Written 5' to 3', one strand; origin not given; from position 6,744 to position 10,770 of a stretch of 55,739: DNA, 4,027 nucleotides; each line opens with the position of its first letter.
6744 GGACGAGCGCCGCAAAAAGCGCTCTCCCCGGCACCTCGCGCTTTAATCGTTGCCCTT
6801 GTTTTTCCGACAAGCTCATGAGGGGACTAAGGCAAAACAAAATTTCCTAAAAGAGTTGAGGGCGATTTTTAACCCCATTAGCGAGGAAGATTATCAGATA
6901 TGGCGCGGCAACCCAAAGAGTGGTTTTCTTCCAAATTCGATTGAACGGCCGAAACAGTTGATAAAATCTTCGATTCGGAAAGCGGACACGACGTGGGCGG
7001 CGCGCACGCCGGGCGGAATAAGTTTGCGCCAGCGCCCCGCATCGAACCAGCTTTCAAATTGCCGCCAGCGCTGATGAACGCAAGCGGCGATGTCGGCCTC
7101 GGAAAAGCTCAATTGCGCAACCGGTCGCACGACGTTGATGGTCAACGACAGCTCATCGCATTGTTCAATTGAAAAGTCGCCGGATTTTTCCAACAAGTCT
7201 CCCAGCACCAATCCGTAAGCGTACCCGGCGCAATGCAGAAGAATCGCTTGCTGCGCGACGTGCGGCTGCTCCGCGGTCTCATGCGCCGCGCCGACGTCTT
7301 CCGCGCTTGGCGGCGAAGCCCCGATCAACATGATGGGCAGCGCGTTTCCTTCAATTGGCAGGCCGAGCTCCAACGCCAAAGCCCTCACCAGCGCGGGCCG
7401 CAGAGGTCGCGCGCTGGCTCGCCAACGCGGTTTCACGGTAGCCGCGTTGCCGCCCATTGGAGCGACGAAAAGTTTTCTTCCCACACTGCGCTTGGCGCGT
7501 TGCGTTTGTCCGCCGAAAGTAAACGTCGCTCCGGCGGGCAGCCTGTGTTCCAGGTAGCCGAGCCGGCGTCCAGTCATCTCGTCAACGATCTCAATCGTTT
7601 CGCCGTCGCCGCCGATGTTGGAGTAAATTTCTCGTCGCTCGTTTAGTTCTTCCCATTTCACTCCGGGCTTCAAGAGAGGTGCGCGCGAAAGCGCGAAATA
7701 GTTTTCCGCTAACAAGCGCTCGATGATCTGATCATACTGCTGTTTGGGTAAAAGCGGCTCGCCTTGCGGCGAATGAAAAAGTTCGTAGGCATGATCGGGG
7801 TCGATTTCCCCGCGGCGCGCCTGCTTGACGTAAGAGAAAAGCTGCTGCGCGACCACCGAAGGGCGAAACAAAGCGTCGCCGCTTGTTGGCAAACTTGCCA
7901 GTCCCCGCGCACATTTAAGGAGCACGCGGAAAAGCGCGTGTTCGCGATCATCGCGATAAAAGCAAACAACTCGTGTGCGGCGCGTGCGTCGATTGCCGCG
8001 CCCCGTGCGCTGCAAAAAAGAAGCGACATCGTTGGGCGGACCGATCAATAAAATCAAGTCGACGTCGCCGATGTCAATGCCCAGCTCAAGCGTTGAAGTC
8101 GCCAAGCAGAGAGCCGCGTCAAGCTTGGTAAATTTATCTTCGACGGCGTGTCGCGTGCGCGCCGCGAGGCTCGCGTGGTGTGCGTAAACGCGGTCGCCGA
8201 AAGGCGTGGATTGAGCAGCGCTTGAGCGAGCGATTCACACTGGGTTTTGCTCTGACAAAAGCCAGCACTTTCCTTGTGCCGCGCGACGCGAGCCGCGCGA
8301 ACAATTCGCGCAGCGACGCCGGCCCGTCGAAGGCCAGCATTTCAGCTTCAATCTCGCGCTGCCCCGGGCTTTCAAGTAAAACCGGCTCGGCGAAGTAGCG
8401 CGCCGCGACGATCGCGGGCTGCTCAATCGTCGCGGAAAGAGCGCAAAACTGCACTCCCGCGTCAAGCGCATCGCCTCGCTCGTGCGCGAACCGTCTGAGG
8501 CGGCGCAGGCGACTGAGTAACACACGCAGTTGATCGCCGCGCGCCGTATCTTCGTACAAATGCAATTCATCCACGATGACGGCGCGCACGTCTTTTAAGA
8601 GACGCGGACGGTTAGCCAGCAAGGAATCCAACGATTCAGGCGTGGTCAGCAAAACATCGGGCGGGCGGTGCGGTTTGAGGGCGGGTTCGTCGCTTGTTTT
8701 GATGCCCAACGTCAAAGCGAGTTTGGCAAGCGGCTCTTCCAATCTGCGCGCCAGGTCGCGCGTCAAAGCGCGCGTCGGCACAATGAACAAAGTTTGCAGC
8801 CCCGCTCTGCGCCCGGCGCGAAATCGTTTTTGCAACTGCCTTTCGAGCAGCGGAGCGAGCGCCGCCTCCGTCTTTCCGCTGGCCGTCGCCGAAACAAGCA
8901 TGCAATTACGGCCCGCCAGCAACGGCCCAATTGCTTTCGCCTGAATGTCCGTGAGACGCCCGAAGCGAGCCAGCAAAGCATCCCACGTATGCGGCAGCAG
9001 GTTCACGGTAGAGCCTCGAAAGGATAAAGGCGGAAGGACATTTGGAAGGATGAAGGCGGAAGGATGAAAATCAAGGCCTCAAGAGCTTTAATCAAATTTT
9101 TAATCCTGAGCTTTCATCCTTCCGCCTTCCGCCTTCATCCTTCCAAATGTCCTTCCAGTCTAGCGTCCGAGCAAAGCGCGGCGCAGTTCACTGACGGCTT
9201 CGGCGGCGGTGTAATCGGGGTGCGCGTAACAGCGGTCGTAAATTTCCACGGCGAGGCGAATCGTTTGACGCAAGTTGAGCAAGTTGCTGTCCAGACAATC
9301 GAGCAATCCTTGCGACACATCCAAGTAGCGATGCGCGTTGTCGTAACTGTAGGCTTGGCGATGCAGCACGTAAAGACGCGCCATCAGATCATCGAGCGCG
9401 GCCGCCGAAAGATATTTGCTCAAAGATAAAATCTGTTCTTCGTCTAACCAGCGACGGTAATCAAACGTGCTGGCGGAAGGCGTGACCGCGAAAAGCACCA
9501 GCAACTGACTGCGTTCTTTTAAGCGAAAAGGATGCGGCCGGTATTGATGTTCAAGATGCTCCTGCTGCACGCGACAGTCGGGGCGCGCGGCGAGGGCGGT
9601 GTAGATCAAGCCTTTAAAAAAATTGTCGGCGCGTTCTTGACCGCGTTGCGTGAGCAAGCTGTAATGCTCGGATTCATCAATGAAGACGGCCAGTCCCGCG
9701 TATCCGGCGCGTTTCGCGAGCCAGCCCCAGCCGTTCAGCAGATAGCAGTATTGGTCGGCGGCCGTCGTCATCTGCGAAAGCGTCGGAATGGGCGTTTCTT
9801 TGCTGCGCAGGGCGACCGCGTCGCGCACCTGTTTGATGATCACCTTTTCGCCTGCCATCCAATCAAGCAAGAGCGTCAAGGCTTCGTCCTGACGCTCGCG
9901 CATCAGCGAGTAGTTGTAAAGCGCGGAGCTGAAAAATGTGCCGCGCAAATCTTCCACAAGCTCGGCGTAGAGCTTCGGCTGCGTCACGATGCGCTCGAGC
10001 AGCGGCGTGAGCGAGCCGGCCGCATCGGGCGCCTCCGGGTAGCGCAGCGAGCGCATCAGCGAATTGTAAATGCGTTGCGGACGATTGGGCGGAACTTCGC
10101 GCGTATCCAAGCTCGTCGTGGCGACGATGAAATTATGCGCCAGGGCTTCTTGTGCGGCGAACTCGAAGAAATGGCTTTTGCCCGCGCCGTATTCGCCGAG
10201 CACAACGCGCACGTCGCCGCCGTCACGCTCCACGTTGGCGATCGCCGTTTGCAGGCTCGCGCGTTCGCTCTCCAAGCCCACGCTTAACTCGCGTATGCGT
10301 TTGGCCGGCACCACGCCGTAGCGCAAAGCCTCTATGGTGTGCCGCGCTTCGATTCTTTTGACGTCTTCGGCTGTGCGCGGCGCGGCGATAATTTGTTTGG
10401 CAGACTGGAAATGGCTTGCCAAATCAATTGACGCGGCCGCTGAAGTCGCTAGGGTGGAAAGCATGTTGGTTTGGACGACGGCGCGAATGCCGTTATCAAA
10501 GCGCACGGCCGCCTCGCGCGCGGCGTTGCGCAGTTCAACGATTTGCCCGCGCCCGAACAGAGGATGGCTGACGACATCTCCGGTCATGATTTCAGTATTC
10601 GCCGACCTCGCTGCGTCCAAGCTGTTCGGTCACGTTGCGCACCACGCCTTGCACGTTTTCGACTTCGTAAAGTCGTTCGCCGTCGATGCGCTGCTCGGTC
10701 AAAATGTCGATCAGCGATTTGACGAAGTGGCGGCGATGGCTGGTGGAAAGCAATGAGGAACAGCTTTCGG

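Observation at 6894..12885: Orphan four-gene NTPase-helicase cassette built from BREX accessory-type parts (2x BrxD-like plus BrxHI-like plus unknown) with no BREX core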

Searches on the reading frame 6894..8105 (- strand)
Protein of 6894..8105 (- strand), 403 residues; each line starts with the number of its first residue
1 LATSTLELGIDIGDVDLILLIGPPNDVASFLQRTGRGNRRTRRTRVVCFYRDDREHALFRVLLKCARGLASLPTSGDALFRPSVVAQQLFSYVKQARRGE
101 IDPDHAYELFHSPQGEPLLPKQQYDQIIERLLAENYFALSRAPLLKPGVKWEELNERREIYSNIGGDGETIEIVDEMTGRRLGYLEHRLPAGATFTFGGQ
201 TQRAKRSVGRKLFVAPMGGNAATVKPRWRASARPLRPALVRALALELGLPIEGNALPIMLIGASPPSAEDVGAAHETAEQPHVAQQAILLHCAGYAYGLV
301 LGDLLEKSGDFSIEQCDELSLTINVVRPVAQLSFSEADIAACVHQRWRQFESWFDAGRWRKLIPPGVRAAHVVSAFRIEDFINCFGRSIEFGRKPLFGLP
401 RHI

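Call 4: search_protein_families(library=pfam, proteins=[window:6894-8105:-], max_evalue=0.01)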
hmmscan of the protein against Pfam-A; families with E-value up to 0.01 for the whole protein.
window:6894-8105:- (403 aa): 1 family
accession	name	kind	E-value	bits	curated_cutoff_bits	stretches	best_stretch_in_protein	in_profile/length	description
PF00271.37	Helicase_C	-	7e-06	26.7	23.5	1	2-39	71-108/110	Helicase conserved C-terminal domain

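Call 5: search_protein_families(library=padloc, proteins=[window:6894-8105:-], max_evalue=0.01)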
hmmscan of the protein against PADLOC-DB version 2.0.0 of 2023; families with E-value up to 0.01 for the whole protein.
window:6894-8105:- (403 aa): 21 families
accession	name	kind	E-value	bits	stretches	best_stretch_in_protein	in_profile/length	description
PDLC02503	BrxHI|BrxHII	-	5.8e-18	62.6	1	2-158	304-454/698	BrxHI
PDLC03960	SngC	-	4.7e-15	53.4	1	2-203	323-534/720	-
PDLC02501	BrxHI|BrxHII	-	1.3e-12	44.7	1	2-96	304-399/925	BrxHI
PDLC02897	DpdJ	-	2.7e-12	43.3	1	1-138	412-545/1570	DpdJ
PDLC02569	DrmA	-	5.7e-07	25.7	1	2-41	835-874/1095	DrmA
PDLC02896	DpdJ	-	1.2e-05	21.2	1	2-41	586-625/1487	DpdJ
PDLC00037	DruE3|DruE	-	1.3e-05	21.1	1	4-42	1064-1102/2055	SNF2 family N-terminal domain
PDLC03659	mREase_IV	-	1.8e-05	20.8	1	7-47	520-560/945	Type IV methyl-directed restriction enzyme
PDLC00035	DruE3|DruE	-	2e-05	20.5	1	4-42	1067-1105/1460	SNF2 family N-terminal domain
PDLC02571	DrmA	-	4.3e-05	19.2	1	1-56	1060-1114/1282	DrmA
PDLC00036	DruE3|DruE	-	5.5e-05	18.4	1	4-42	1057-1095/2023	SNF2 family N-terminal domain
PDLC02032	Cas3d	-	0.00045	17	1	1-66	335-397/641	-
PDLC01769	Cas3g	-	0.00058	16.6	1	2-49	334-380/836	-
PDLC02870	DpdF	-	0.00078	16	1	2-60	282-339/534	DpdF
PDLC02893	DpdJ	-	0.00078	15.5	1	2-43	597-639/876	DpdJ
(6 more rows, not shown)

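Call 6: search_protein_families(library=ncbifam, proteins=[window:6894-8105:-], max_evalue=0.01)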
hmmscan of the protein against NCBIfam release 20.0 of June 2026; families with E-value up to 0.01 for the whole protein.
window:6894-8105:- (403 aa): 8 families
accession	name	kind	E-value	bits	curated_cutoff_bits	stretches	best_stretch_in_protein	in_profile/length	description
TIGR04121.1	DEXH_lig_assoc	equivalog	1.7e-13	49.2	850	1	2-48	308-354/804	ligase-associated DNA damage response DEXH box helicase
NF010338.0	PRK13767.1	equivalog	2e-13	49.5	849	1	3-235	348-588/877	ATP-dependent helicase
TIGR03817.1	DECH_helic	hypoth_equivalog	2.2e-09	36.1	874.1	1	2-53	335-386/742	helicase/secretion neighborhood putative DEAH-box helicase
NF007284.0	PRK09751.1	equivalog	9.2e-07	26.4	1496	1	2-40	381-419/1538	ATP-dependent helicase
NF041067.1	DpdJ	equivalog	5.9e-05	20.9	800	1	2-114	578-694/1482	protein DpdJ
NF038326.1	DISARM_DrmAL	exception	0.00032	18.2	999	1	1-55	1104-1157/1329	DISARM system helicase DrmA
NF010337.0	PRK13766.1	equivalog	0.00084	17.6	610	1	2-61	430-489/781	Hef nuclease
TIGR02621.3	cas3_GSU0051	exception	0.0091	14.8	400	0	2-47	338-381/854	type I-G CRISPR-associated helicase/endonuclease Cas3g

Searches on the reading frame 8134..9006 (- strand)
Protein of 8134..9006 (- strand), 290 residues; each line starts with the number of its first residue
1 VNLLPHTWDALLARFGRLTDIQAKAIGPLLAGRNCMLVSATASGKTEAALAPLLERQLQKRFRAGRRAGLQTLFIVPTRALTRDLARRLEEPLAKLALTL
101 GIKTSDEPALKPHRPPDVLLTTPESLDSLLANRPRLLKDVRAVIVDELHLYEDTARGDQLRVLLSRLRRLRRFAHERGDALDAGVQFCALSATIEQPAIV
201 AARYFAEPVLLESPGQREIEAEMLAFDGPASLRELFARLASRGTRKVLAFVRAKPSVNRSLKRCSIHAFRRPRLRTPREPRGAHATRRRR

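Call 4: search_protein_families(library=pfam, proteins=[window:8134-9006:-], max_evalue=0.01)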
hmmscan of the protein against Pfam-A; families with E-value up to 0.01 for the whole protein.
window:8134-9006:- (290 aa): 2 families
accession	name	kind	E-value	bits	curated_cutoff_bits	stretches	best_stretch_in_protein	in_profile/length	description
PF00270.35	DEAD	-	4.5e-32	111.5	26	1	19-196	1-162/167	DEAD/DEAH box helicase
PF04851.21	ResIII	-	6.6e-07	29.8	22.5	1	20-153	6-139/164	Type III restriction enzyme, res subunit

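Call 5: search_protein_families(library=padloc, proteins=[window:8134-9006:-], max_evalue=0.01)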
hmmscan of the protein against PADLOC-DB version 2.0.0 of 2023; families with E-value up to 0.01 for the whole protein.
window:8134-9006:- (290 aa): 36 families (the best 25 are shown)
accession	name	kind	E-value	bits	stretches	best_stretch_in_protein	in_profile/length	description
PDLC02503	BrxHI|BrxHII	-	2e-33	113.7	1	14-202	21-202/698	BrxHI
PDLC03960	SngC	-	8.6e-31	105.4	1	16-201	23-202/720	-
PDLC02501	BrxHI|BrxHII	-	3.7e-16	56.4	1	14-200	18-201/925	BrxHI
PDLC00194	HamB1|HamB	-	3.8e-12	42.9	1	70-170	275-379/995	DEAD-box helicase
PDLC02897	DpdJ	-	4.3e-11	39.4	1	10-170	92-272/1570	DpdJ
PDLC00186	HamB1|HamB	-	3.5e-10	36.5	1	18-160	147-284/864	DEAD-box helicase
PDLC00187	HamB1|HamB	-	5.2e-09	33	1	18-168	142-281/851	DEAD-box helicase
PDLC00183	HamB1|HamB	-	5.7e-09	33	1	29-170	259-399/509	DEAD-box helicase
PDLC00188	HamB1|HamB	-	6.8e-09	32.4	1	31-170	257-395/1037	DEAD-box helicase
PDLC00178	HamB1|HamB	-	4.3e-08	29.6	1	29-170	258-398/830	DEAD-box helicase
PDLC04531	PDC-M23B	-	5.1e-08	29.4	1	72-169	348-457/1060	-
PDLC00174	HamB1|HamB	-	8e-08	28.5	1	69-169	346-450/1163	DEAD-box helicase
PDLC02896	DpdJ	-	1.2e-07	27.8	1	113-208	334-422/1487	DpdJ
PDLC00200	HamB2|HamB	-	5.2e-07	26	1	36-168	164-292/865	DEAD-box helicase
PDLC00185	HamB1|HamB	-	1.3e-06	24.6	1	18-167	143-279/871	DEAD-box helicase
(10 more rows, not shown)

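Call 6: search_protein_families(library=ncbifam, proteins=[window:8134-9006:-], max_evalue=0.01)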
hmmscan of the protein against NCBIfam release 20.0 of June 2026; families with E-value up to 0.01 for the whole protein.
window:8134-9006:- (290 aa): 22 families
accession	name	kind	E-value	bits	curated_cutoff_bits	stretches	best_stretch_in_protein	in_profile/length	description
TIGR04121.1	DEXH_lig_assoc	equivalog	1.1e-30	106.1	850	1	19-202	15-192/804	ligase-associated DNA damage response DEXH box helicase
NF010338.0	PRK13767.1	equivalog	8.4e-22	77.2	849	1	13-195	29-219/877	ATP-dependent helicase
NF002654.0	PRK02362.1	equivalog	6.8e-20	71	887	1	22-202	28-189/739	ATP-dependent DNA helicase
NF007284.0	PRK09751.1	equivalog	1.6e-18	65.4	1496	1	5-197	17-220/1538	ATP-dependent helicase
NF002251.0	PRK01172.1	equivalog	1e-13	50.4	891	1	18-170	23-166/674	ATP-dependent DNA helicase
NF001308.0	PRK00254.1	equivalog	1.4e-12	46.7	1216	1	22-168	28-167/720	ATP-dependent DNA helicase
TIGR03817.1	DECH_helic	hypoth_equivalog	2.4e-12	45.9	874.1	1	22-209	41-219/742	helicase/secretion neighborhood putative DEAH-box helicase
NF040935.1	helicase_Hel308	equivalog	3.5e-12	45.3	1200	1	17-164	26-166/704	ATP-dependent DNA helicase Hel308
NF053711.1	RNA_heli_RhlE1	exception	4.6e-09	35.5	750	1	17-171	23-180/434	RNA helicase RhlE1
NF053636.1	DDHlcsCsdAPsy1082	equivalog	1.1e-07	30.8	890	1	14-84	22-89/512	DEAD/DEAH box helicase CsdA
NF008744.0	PRK11776.1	equivalog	1.5e-07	30.4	524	1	15-149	24-157/460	ATP-dependent RNA helicase DbpA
NF007882.0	PRK10590.1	equivalog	2.1e-07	30.3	743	1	19-167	25-177/456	ATP-dependent RNA helicase RhlE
NF008394.0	PRK11192.1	equivalog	4.9e-06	25.6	507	1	15-147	23-157/441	ATP-dependent RNA helicase SrmB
NF053631.1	RNA_helic_CshA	equivalog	9.4e-06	24.7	646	1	15-147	19-149/434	degradosome RNA helicase CshA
TIGR01587.1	cas3_core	equivalog_domain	1.3e-05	24.5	102.45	0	37-97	4-58/358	CRISPR-associated helicase Cas3'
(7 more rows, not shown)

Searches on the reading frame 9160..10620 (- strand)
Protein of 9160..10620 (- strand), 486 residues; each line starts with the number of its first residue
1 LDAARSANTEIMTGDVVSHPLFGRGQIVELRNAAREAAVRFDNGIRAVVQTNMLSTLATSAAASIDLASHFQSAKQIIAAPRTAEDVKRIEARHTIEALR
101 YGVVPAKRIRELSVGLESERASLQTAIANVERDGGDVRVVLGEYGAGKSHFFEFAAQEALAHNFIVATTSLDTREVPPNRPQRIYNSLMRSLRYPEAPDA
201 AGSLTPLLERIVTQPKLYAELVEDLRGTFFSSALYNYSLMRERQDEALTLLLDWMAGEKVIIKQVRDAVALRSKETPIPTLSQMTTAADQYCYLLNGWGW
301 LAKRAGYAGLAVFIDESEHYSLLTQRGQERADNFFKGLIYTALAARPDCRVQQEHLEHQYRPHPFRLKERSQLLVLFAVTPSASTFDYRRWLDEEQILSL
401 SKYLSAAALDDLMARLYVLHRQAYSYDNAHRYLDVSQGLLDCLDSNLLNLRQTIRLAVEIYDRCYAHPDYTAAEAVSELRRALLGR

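Call 4: search_protein_families(library=pfam, proteins=[window:9160-10620:-], max_evalue=0.01)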
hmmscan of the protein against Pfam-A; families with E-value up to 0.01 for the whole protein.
window:9160-10620:- (486 aa): 2 families
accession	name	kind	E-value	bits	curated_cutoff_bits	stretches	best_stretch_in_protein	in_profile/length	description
PF10923.14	BrxC_BrxD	-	3.3e-33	115.6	22.2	2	88-214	2-130/414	BREX system ATP-binding protein BrxC/D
PF13191.12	AAA_16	-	0.0015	19.4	32.6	1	114-222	3-113/167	AAA ATPase domain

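Call 5: search_protein_families(library=padloc, proteins=[window:9160-10620:-], max_evalue=0.01)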
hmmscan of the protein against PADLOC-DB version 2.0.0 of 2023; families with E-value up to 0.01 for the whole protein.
window:9160-10620:- (486 aa): 2 families
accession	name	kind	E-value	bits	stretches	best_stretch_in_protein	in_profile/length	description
PDLC02494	BrxD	-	1.5e-23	81.7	1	87-210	4-125/440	BrxD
PDLC03959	SngB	-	4e-20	70.3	1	85-214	4-135/439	-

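Call 6: search_protein_families(library=ncbifam, proteins=[window:9160-10620:-], max_evalue=0.01)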
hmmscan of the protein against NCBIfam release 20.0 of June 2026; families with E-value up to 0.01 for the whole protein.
window:9160-10620:- (486 aa): 1 family
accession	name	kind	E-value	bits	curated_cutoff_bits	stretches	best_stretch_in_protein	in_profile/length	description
NF033438.1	BREX_BrxD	equivalog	1e-22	80.8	350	1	90-212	3-123/423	BREX system ATP-binding protein BrxD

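Call 103: search_dna_similar(query=window:9160-10587:-, collection=phages, mode=protein, max_evalue=0.00001, max_rows=10)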
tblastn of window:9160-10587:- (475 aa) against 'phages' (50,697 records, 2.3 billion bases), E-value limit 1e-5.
No match.

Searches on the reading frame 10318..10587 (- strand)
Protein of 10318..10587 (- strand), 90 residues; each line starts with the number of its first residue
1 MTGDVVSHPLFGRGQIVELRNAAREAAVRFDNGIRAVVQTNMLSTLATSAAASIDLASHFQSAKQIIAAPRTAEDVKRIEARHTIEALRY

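Call 68: search_protein_families(library=pfam, proteins=[window:10318-10587:-], max_evalue=0.5)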
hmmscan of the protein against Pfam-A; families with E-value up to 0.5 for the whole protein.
window:10318-10587:- (90 aa): 1 family
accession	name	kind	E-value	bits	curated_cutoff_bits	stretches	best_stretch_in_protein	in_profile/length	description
PF21196.3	PcrA_UvrD_tudor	-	0.041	14.2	23.9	1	3-30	2-31/48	PcrA/UvrD tudor domain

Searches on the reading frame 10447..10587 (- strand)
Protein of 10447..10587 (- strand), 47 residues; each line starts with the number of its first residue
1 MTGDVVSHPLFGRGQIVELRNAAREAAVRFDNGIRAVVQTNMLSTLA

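Call 71: search_solved_structures(query=A6, max_evalue=10, show_alignments=3)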
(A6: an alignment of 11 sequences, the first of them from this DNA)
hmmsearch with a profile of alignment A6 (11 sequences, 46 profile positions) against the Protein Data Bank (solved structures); distinct sequences matched with E-value up to 10: 11.
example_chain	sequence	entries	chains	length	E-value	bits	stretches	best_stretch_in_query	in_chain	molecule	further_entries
7egt_B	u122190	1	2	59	0.00095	21.9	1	2-30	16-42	DNA helicase UvrD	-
4c2t_A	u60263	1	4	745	0.0033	20.2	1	2-30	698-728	DNA HELICASE II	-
7egs_B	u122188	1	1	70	0.58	13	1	2-21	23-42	DNA helicase II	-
6yi2_A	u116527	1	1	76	0.61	12.9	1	2-21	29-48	DNA helicase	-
6lkq_n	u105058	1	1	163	0.76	12.7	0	15-27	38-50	50S ribosomal protein L10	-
5h5u_I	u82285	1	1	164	0.96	12.3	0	15-27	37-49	50S ribosomal protein L10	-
3j9z_LD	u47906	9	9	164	0.97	12.3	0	15-27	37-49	50S ribosomal protein L10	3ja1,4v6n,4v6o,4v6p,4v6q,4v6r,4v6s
5gad_I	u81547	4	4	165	0.98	12.3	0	15-27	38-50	50S ribosomal protein L10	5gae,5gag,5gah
3j7z_5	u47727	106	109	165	0.98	12.3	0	15-27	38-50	50S ribosomal protein L10 | Large ribosomal subunit protein uL10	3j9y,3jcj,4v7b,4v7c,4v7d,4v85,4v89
8qc3_A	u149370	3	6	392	1.3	11.9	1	26-44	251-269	Oxidoreductase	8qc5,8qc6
8hz4_A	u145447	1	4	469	1.4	11.8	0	20-32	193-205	Biotin carboxylase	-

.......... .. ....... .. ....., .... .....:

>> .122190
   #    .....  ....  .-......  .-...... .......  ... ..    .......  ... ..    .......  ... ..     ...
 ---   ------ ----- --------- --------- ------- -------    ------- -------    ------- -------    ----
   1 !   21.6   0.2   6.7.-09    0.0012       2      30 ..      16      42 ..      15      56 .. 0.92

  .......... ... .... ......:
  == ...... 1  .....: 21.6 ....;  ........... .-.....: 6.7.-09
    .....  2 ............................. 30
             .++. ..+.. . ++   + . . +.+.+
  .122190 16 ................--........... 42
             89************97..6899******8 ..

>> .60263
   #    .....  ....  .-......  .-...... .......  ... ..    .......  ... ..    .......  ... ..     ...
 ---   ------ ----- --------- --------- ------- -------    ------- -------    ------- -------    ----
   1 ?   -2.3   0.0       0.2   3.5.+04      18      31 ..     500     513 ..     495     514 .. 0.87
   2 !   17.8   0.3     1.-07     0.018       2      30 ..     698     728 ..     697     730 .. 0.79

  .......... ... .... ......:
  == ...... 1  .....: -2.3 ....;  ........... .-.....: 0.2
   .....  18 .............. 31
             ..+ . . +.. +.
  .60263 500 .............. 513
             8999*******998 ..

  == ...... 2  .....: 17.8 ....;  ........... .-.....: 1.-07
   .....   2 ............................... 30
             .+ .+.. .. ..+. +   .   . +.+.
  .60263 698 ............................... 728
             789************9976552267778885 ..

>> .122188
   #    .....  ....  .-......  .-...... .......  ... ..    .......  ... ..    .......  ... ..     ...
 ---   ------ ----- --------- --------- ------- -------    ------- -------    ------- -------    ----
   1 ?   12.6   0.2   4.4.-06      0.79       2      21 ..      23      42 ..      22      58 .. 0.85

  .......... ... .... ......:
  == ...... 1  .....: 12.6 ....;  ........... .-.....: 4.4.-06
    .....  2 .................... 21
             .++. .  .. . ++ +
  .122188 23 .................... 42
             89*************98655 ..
